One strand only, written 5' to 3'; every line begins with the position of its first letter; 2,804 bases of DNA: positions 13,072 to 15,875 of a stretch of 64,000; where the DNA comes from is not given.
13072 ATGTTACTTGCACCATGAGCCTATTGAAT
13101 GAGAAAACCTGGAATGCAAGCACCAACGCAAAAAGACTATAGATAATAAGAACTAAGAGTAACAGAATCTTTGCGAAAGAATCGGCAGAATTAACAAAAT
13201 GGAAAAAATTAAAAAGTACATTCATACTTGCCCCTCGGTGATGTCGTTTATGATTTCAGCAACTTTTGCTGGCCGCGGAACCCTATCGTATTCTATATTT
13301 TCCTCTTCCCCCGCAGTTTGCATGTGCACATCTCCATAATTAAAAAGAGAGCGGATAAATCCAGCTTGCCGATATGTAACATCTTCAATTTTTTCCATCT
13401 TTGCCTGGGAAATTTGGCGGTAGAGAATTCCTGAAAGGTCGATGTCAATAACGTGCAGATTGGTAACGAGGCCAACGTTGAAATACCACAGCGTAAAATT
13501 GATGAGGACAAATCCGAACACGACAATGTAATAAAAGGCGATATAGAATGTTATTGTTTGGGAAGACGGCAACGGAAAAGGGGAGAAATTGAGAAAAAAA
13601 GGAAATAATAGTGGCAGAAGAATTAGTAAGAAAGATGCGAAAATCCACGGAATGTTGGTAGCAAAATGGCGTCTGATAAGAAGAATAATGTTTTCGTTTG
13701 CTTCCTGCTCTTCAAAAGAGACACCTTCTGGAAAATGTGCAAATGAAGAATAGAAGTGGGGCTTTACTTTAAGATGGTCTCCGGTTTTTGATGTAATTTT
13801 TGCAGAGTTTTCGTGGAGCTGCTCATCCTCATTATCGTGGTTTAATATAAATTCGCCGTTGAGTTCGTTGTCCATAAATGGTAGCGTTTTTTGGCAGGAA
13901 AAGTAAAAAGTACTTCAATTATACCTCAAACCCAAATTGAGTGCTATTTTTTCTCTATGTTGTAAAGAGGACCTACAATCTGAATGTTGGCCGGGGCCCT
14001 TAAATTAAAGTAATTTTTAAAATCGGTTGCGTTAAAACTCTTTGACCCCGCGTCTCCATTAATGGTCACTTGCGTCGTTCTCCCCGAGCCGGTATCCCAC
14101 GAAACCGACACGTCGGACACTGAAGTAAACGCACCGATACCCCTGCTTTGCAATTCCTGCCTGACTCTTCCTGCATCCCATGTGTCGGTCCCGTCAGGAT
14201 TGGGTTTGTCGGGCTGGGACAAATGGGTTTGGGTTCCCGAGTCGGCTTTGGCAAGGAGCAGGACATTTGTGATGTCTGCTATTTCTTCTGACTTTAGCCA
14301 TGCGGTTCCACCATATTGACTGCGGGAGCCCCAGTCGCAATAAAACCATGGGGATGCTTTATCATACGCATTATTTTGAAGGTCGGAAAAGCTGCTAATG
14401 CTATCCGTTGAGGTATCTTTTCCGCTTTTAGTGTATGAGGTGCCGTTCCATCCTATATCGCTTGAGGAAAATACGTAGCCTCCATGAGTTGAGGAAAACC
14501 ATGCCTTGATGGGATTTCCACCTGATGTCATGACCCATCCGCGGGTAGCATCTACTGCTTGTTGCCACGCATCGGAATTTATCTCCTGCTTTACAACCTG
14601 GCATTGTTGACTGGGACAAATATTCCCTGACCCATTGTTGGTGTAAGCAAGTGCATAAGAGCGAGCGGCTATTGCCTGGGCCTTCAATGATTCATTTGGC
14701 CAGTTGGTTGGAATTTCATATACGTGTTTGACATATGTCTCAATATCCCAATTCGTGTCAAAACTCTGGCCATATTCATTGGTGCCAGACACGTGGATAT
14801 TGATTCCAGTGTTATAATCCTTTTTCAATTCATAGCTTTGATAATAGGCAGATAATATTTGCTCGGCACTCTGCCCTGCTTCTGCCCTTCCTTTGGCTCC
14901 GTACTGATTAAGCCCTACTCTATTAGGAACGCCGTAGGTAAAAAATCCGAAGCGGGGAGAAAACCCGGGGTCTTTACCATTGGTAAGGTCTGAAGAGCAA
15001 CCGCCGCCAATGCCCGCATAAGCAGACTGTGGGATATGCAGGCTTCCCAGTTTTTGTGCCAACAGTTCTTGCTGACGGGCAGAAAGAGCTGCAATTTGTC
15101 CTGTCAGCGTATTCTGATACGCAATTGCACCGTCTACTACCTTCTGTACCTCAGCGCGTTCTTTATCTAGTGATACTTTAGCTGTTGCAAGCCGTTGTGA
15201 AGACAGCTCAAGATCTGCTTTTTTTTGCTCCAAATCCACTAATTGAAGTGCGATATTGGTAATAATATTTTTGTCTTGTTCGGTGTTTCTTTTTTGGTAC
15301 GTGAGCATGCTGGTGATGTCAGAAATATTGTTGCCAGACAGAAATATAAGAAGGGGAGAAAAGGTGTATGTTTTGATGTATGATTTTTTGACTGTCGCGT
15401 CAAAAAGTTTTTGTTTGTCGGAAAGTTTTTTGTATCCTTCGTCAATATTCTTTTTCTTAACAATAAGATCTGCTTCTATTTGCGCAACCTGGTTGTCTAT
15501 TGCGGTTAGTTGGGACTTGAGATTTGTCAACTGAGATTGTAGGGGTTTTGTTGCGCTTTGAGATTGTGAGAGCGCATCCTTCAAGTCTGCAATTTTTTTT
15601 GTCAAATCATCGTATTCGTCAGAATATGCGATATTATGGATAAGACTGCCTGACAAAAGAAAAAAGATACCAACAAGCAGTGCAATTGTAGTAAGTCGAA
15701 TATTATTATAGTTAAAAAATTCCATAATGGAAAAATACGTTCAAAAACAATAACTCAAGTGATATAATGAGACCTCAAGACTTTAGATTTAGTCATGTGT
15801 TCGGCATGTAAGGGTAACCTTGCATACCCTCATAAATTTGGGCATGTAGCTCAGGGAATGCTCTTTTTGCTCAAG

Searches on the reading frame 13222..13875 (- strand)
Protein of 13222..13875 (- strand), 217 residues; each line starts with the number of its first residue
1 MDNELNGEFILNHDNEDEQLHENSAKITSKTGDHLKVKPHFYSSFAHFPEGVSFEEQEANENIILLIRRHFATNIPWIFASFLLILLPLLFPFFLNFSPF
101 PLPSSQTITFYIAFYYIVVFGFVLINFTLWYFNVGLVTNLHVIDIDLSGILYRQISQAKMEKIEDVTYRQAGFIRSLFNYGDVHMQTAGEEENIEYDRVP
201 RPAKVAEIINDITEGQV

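Call 79: search_protein_families(library=pfam, proteins=[window:13222-13875:-], max_evalue=0.001)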
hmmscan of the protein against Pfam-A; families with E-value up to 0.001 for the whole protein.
window:13222-13875:- (217 aa): 1 family
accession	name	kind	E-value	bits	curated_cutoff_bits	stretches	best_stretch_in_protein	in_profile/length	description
PF03703.20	bPH_2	-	4e-07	30.6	22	1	148-209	17-78/78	Bacterial PH domain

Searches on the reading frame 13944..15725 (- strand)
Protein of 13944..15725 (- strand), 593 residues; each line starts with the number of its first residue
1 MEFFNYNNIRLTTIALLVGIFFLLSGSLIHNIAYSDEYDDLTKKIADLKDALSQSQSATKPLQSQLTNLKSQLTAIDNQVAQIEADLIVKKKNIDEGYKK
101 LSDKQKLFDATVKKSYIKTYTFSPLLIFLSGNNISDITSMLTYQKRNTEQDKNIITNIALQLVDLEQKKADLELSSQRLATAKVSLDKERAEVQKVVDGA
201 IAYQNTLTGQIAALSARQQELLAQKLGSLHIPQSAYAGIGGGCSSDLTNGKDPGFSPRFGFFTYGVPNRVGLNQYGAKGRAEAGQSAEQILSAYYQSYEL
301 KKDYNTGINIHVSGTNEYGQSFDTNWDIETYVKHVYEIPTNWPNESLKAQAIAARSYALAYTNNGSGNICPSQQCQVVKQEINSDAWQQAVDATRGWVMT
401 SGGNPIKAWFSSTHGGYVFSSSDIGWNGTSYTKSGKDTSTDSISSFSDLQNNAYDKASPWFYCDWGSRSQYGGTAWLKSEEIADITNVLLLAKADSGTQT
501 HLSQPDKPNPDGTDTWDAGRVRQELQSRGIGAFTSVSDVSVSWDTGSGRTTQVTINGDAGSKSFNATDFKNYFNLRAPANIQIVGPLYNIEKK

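Call 79: search_protein_families(library=pfam, proteins=[window:13944-15725:-], max_evalue=0.001)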
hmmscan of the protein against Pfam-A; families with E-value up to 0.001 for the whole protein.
window:13944-15725:- (593 aa): 1 family
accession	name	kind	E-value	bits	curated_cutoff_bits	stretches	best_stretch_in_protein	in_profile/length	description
PF08486.15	SpoIID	-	3.8e-16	59.9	23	1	326-400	11-96/97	Stage II sporulation protein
